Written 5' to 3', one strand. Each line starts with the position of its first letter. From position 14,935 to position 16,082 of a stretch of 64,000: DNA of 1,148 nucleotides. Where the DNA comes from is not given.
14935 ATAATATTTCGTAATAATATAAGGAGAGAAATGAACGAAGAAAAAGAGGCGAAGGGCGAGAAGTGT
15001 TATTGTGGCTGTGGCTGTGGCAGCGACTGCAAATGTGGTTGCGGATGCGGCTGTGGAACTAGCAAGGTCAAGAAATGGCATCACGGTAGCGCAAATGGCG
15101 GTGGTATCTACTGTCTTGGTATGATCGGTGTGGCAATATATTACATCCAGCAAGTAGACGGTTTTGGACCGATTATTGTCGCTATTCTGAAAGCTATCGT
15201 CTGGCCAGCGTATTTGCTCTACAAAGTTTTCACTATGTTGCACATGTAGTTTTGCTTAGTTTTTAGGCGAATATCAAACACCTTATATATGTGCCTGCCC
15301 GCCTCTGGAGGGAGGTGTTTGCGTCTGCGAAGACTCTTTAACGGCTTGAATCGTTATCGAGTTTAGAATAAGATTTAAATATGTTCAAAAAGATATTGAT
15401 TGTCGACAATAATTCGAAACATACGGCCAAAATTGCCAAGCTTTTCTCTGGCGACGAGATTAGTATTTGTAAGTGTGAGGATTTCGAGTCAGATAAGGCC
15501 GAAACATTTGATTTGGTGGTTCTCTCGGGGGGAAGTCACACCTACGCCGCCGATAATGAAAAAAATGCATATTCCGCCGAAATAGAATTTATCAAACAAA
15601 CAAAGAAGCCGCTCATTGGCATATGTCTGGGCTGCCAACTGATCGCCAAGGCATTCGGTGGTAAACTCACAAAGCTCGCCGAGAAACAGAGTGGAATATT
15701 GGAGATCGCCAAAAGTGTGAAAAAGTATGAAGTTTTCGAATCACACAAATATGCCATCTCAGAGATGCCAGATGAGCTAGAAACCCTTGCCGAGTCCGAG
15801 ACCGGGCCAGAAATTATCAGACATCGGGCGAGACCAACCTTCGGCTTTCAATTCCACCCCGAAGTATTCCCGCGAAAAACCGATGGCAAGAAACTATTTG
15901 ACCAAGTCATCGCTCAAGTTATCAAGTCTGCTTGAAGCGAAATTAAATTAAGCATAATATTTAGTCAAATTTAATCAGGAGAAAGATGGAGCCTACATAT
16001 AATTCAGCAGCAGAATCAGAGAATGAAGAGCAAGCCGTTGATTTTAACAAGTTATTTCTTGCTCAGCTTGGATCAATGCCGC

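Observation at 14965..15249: Metallothionein-like CxC-repeat peptide fused to a transmembrane helix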

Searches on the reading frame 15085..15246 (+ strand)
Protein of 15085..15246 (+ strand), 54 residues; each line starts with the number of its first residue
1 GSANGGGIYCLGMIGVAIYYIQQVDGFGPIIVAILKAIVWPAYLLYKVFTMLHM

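Call 29: find_related_loci(query=A2, collection=genome_contigs, flank=4000)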
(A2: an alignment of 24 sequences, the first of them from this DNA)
Query A2 (54 aa) in genome_contigs; peptide patterns used: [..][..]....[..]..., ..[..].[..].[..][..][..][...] (x = any residue, [..] = any of these).
600 stretches matched a pattern (row limit reached: there are more); 580 encode a relative of the query (tblastn E <= 1e-3); the best 80 are kept; 80 distinct loci.
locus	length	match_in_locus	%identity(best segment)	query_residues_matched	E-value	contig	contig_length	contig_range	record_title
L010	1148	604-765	74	1-54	2e-21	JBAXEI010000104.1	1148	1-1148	MAG: Candidatus Berkelbacteria bacterium isolate ELA241 MAG241_104, whole genome shotgun sequence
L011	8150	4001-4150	66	5-54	1e-18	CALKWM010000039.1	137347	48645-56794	MAG TPA_asm: uncultured bacterium isolate SRR6007446_bin.40_CONCOCT_v1.1_MAG genome assembly, contig: ERZ724100.31, whol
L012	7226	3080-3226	59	6-54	1e-15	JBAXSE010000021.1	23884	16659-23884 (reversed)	MAG: Candidatus Falkowbacteria bacterium isolate ELA601 MAG601_21, whole genome shotgun sequence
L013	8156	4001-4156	52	3-54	4e-15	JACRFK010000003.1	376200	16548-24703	MAG: Candidatus Kaiserbacteria bacterium isolate NC_groundwater_1723_Pr3_B-0.1um_55_32 SR-2_scaffold_141_1109351, whole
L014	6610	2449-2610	50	1-54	3e-15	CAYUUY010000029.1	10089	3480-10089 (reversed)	MAG TPA_asm: uncultured Candidatus Saccharibacteria bacterium isolate binchicken_co173_290 genome assembly, contig: NODE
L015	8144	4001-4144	50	6-53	5e-15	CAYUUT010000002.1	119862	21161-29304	MAG TPA_asm: uncultured Candidatus Saccharibacteria bacterium isolate binchicken_co241_306 genome assembly, contig: NODE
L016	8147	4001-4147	49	1-49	9e-15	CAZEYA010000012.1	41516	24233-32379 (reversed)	MAG TPA_asm: uncultured Kineosporiaceae bacterium isolate SRP128246_co1_541 genome assembly, contig: NODE_1237_length_41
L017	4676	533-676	52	7-54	8e-15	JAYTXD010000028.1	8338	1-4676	MAG: Candidatus Saccharibacteria bacterium isolate GFS_5930 GFS_5930_27, whole genome shotgun sequence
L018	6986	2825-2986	50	1-54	1e-14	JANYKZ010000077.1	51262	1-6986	MAG: Coriobacteriia bacterium isolate GL140_5_metabinner_73_sub GL140_5_k141_656597, whole genome shotgun sequence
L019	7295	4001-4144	58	6-53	3e-14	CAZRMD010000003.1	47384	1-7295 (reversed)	MAG TPA_asm: uncultured Actinomycetes bacterium isolate SRP272529_co2_28 genome assembly, contig: NODE_1037_length_47384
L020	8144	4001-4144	56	5-52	4e-14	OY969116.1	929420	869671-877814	MAG: uncultured Candidatus Berkelbacteria bacterium isolate MFD04408.bin.c.6 genome assembly, chromosome: 1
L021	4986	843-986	50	2-49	4e-14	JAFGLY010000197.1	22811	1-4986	MAG: Deltaproteobacteria bacterium isolate Zod_Metabat.425 k87_10174431, whole genome shotgun sequence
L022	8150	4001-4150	50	3-52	6e-14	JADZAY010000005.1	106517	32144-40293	MAG: Candidatus Yanofskybacteria bacterium isolate SJ643 c_000000276477, whole genome shotgun sequence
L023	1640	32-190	51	2-54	1e-13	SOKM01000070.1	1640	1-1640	MAG: Candidatus Cloacimonadota bacterium isolate E44_bin80 NODE_77881_length_1640_cov_6.580442, whole genome shotgun seq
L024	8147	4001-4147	57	6-54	2e-13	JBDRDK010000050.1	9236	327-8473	MAG: bacterium isolate MEGAHIT-group-1.245 k141_7646522, whole genome shotgun sequence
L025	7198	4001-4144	58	2-49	1e-13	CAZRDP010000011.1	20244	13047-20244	MAG TPA_asm: Candidatus Woesearchaeota archaeon isolate SRP239243_co1_214 genome assembly, contig: NODE_4213_length_2024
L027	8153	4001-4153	53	2-52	2e-13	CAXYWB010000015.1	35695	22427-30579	MAG: uncultured Paludibacteraceae bacterium isolate ERR13598974_binner13_Refined_37 genome assembly, contig: ERZ24875785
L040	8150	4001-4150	52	5-54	5e-13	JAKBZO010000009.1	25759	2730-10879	MAG: bacterium isolate WY3.bin67 NODE_2960_length_25759_cov_3.168305, whole genome shotgun sequence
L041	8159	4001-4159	45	2-54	8e-13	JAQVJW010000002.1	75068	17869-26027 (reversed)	MAG: Patescibacteria group bacterium isolate STE_72 NODE_530_length_75068_cov_6.664256_Sandtown_E, whole genome shotgun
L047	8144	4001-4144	50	5-52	1e-12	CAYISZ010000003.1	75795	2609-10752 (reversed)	MAG TPA_asm: uncultured Gammaproteobacteria bacterium isolate ERP119705_co7_479 genome assembly, contig: NODE_177_length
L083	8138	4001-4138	57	3-48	8e-12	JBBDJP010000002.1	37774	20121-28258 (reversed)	MAG: Candidatus Pacearchaeota archaeon isolate LejiaA_31_70 Lejia_A_1744_length_37774_cov_44, whole genome shotgun seque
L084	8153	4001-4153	47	2-52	8e-12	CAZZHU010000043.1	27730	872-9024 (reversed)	MAG TPA_asm: uncultured Leptospirales bacterium isolate SRP192927_co6_673 genome assembly, contig: NODE_3325_length_2773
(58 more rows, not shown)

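Call 33: search_protein_representatives(alignment_id=A2)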
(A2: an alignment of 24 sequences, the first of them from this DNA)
Query: 24 sequences, 54 profile positions. Proteins with E-value up to 0.001 (for the whole library): 921; up to 1e-10: 474; up to 1e-30: 0. The best 150 are listed.
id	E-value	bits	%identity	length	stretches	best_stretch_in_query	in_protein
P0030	2.8e-22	94.4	-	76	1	4-54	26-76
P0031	4.9e-22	93.6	-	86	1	3-54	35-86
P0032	3.7e-21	90.8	-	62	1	5-53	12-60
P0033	1.2e-20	89.1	-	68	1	2-53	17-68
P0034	1.9e-20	88.5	-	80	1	3-54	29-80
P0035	2.6e-20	88.0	-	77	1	2-54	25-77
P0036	6.0e-20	86.9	-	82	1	4-53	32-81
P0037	6.1e-20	86.9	-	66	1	5-52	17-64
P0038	8.2e-20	86.5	-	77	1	4-53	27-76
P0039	9.4e-20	86.3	-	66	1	2-53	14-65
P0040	1.2e-19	85.9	-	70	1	4-53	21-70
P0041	1.4e-19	85.7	-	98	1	2-52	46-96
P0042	1.5e-19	85.6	-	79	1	2-54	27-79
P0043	1.5e-19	85.6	-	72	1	5-52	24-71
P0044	1.7e-19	85.4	-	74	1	2-54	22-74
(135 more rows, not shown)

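Call 36: search_protein_families(library=pfam, proteins=[L011:7077-7700:-, L040:5625-6233:+, L015:4222-5043:+, L041:5823-6614:-, L025:4169-4597:-, L027:4167-4781:-, L047:1517-2425:-, L084:2800-3729:-, L083:4230-5672:+], max_evalue=0.001)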
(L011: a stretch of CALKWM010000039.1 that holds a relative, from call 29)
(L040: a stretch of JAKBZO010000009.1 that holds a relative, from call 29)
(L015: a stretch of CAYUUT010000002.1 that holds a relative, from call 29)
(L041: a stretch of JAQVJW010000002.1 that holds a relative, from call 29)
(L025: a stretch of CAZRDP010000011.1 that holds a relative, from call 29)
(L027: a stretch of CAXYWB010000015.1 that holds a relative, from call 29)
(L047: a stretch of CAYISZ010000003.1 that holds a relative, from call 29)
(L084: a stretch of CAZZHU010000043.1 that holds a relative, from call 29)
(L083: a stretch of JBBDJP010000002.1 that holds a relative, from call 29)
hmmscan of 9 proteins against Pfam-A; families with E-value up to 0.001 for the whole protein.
L011:7077-7700:- (207 aa): 13 families
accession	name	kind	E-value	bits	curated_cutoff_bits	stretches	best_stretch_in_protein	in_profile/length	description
PF13649.12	Methyltransf_25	-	1.3e-22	80.8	27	1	47-137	1-97/97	Methyltransferase domain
PF08241.18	Methyltransf_11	-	1.3e-21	77.5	21.2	1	48-141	1-95/95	Methyltransferase domain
PF13489.12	Methyltransf_23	-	1.2e-16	61.3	27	1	32-186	10-163/164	Methyltransferase domain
PF13847.12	Methyltransf_31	-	1.1e-14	54.8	27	1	44-144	4-112/145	Methyltransferase domain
PF08242.18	Methyltransf_12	-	2.8e-14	54.1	30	1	48-139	1-98/98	Methyltransferase domain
PF02353.26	CMAS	-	1e-09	38.6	27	1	42-203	61-233/273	Mycolic acid cyclopropane synthetase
PF03848.20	TehB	-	7e-08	32.6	20.4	1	18-137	5-128/193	Tellurite resistance protein TehB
PF03141.22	Methyltransf_29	-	1.7e-05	24.1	23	1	24-147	98-223/506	Putative S-adenosyl-L-methionine-dependent methyltransferase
PF10017.15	Methyltransf_33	-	0.00015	21.4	23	0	18-163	36-196/304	Histidine-specific methyltransferase, SAM-dependent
PF05148.21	Methyltransf_8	-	0.00018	21.9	27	1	45-142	74-157/219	Hypothetical methyltransferase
PF07021.18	MetW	-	0.00023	21.3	21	1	43-108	13-79/193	Methionine biosynthesis protein MetW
PF01728.25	FtsJ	-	0.00037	20.9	24.1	1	39-102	19-82/181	FtsJ-like methyltransferase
PF08003.17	Methyltransf_9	-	0.00047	19.7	23.8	1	39-190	111-268/315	Protein of unknown function (DUF1698)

L040:5625-6233:+ (203 aa): 8 families
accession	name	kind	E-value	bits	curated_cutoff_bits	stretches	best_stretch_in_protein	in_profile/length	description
PF13489.12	Methyltransf_23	-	1.7e-17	64.1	27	1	43-146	13-118/164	Methyltransferase domain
PF08241.18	Methyltransf_11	-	3.1e-13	50.6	21.2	1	55-144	1-95/95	Methyltransferase domain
PF08242.18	Methyltransf_12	-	9.6e-13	49.1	30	1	55-142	1-98/98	Methyltransferase domain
PF13649.12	Methyltransf_25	-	2.1e-12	48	27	1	54-140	1-97/97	Methyltransferase domain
PF13847.12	Methyltransf_31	-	8e-11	42.3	27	1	49-146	2-111/145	Methyltransferase domain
PF05175.20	MTS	-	7.2e-06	26.2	23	1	21-95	6-77/170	Methyltransferase small domain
PF02353.26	CMAS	-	2.5e-05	24.2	27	1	43-97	55-109/273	Mycolic acid cyclopropane synthetase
PF01209.24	Ubie_methyltran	-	5.1e-05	23.2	20.1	1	50-182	47-189/233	ubiE/COQ5 methyltransferase family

L015:4222-5043:+ (274 aa): 3 families
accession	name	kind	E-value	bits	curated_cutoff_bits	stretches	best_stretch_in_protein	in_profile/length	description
PF00106.31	adh_short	-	2.8e-53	180.8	26.6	1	32-222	2-191/195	short chain dehydrogenase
PF13561.12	adh_short_C2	-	1.3e-48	166.1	27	1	37-269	1-236/236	Enoyl-(Acyl carrier protein) reductase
PF08659.16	KR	-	1.9e-15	57.6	22.6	1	33-195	3-164/180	KR domain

L041:5823-6614:- (263 aa): 6 families
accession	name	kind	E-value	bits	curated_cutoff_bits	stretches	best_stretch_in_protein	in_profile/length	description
PF00106.31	adh_short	-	3.4e-50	170.7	26.6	1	10-192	4-191/195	short chain dehydrogenase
PF13561.12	adh_short_C2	-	6.7e-34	117.9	27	1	13-213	1-210/236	Enoyl-(Acyl carrier protein) reductase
PF08659.16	KR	-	6.3e-13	49.5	22.6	1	9-173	3-168/180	KR domain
PF01370.27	Epimerase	-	2.4e-09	37.4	20.9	1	10-240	2-213/240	NAD dependent epimerase/dehydratase family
PF16363.11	GDP_Man_Dehyd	-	3.5e-05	23.9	27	1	10-120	1-113/332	GDP-mannose 4,6 dehydratase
PF02719.21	Polysacc_synt_2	-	0.00011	22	20.2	1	10-178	2-166/293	Polysaccharide biosynthesis protein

L025:4169-4597:- (142 aa): 2 families
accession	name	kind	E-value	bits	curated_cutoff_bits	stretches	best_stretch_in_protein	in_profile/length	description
PF13456.12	RVT_3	-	1.2e-16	61.2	21.6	1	4-113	1-110/123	Reverse transcriptase-like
PF00075.30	RNase_H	-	1.2e-07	32.4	25.8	1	5-114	8-116/141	RNase H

L027:4167-4781:- (204 aa): 2 families
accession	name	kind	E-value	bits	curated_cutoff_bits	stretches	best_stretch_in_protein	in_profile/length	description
PF00072.30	Response_reg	-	2.9e-26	92.3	30.2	1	6-116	2-110/111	Response regulator receiver domain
PF00196.25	GerE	-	2e-16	59.8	23.5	1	144-198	3-57/57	Bacterial regulatory proteins, luxR family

L047:1517-2425:- (302 aa): 8 families
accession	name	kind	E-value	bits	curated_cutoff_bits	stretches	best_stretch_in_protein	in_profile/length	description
PF01926.29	MMR_HSR1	-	5.2e-26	91.4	21.9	1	19-136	1-113/113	50S ribosome-binding GTPase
PF02421.24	FeoB_N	-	2.7e-12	46.9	27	1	19-175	2-155/156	Ferrous iron transport protein B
PF04548.22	AIG1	-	1.8e-10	40.9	27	1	19-132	2-116/212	AIG1 family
PF00009.33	GTP_EFTU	-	2.7e-09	37.3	26.5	1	60-181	64-187/188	Elongation factor Tu GTP binding domain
PF00350.29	Dynamin_N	-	3.6e-09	37.3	27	1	20-57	1-37/168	Dynamin family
PF07650.23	KH_2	-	4.9e-09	36.3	22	1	238-298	15-78/78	KH domain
PF03193.22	RsgA_GTPase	-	2.6e-05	24.6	30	0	14-46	103-135/174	RsgA GTPase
PF10662.15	PduV-EutP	-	0.00023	21.4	21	1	19-175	3-140/143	Ethanolamine utilisation - propanediol utilisation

L084:2800-3729:- (309 aa): 7 families
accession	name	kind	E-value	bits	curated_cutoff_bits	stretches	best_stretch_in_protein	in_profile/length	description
PF13489.12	Methyltransf_23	-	5.8e-28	98.1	27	1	126-269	19-162/164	Methyltransferase domain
PF08241.18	Methyltransf_11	-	9.9e-13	49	21.2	1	134-222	1-95/95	Methyltransferase domain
PF13649.12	Methyltransf_25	-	5e-12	46.8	27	1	133-218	1-97/97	Methyltransferase domain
PF08242.18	Methyltransf_12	-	1.8e-11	45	30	1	134-220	1-98/98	Methyltransferase domain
PF13847.12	Methyltransf_31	-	1.6e-10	41.3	27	1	129-226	3-113/145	Methyltransferase domain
PF07021.18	MetW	-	8.8e-08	32.4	21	1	129-210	13-98/193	Methionine biosynthesis protein MetW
PF08003.17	Methyltransf_9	-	0.00083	18.8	23.8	0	129-272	115-266/315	Protein of unknown function (DUF1698)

L083:4230-5672:+ (481 aa): 5 families
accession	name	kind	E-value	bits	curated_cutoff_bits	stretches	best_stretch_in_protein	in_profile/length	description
PF00270.35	DEAD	-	1.1e-48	165.6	26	1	31-194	1-164/167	DEAD/DEAH box helicase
PF00271.37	Helicase_C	-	1.6e-34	118.9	23.5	1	230-339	1-110/110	Helicase conserved C-terminal domain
PF04851.21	ResIII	-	9e-11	42.4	22.5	1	43-190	22-162/164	Type III restriction enzyme, res subunit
PF22590.2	Cas3-like_C_2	-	0.00035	21.3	27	1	244-311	2-80/106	CRISPR-associated nuclease/helicase Cas3, C-terminal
PF00580.27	UvrD-helicase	-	0.00095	19.4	23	0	46-299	15-218/271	UvrD/REP helicase N-terminal domain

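Call 58: find_encoding_contigs(protein=P0041, flank=4000, max_places=2)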
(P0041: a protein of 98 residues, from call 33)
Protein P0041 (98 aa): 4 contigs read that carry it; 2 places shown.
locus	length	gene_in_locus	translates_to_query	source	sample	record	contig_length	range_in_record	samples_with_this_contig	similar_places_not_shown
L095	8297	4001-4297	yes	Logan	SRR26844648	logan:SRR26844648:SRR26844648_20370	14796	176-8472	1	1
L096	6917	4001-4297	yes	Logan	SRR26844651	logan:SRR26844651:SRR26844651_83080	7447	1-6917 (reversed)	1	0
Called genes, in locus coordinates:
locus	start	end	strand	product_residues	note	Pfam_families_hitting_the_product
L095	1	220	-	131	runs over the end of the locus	?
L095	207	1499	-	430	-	PF00152:tRNA-synt_2 (weak), PF13393:tRNA-synt_His, PF00587:tRNA-synt_2b (weak), PF03129:HGTP_anticodon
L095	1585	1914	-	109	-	PF01371:Trp_repressor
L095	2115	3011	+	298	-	-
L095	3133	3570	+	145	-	-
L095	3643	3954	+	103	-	-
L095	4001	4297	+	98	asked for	-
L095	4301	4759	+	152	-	PF18931:DUF5680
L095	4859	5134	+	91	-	-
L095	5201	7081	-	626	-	-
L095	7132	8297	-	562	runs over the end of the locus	PF01875:Memo, PF09587:PGA_cap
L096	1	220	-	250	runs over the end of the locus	?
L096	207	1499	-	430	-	PF00152:tRNA-synt_2 (weak), PF13393:tRNA-synt_His, PF00587:tRNA-synt_2b (weak), PF03129:HGTP_anticodon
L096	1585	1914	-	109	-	PF01371:Trp_repressor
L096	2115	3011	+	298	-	-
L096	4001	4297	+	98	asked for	-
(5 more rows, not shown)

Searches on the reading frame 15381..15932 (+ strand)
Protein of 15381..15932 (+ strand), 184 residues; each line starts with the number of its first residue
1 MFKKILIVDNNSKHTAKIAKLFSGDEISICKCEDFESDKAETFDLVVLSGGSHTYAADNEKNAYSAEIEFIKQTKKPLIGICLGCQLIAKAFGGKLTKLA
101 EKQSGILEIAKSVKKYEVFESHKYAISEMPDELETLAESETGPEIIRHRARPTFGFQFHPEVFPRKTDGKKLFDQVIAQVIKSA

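Call 9: search_protein_families(library=pfam, proteins=[window:15381-15932:+], max_evalue=0.01)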
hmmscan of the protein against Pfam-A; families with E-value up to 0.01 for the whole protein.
window:15381-15932:+ (184 aa): 5 families
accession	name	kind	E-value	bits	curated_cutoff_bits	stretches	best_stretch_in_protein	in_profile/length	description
PF00117.34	GATase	-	1.6e-27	96.8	22.8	1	9-177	4-188/190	Glutamine amidotransferase class-I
PF07722.19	Peptidase_C26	-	1.1e-10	42.1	20.5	1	68-111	98-141/219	Peptidase C26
PF01174.25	SNO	-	0.00018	21.9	27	0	39-98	30-91/188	SNO glutamine amidotransferase family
PF07685.20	GATase_3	-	0.00085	19.4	27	1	38-98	35-98/196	CobB/CobQ-like glutamine amidotransferase domain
PF01965.30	DJ-1_PfpI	-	0.0052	17.1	26.6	1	39-94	58-113/165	DJ-1/PfpI family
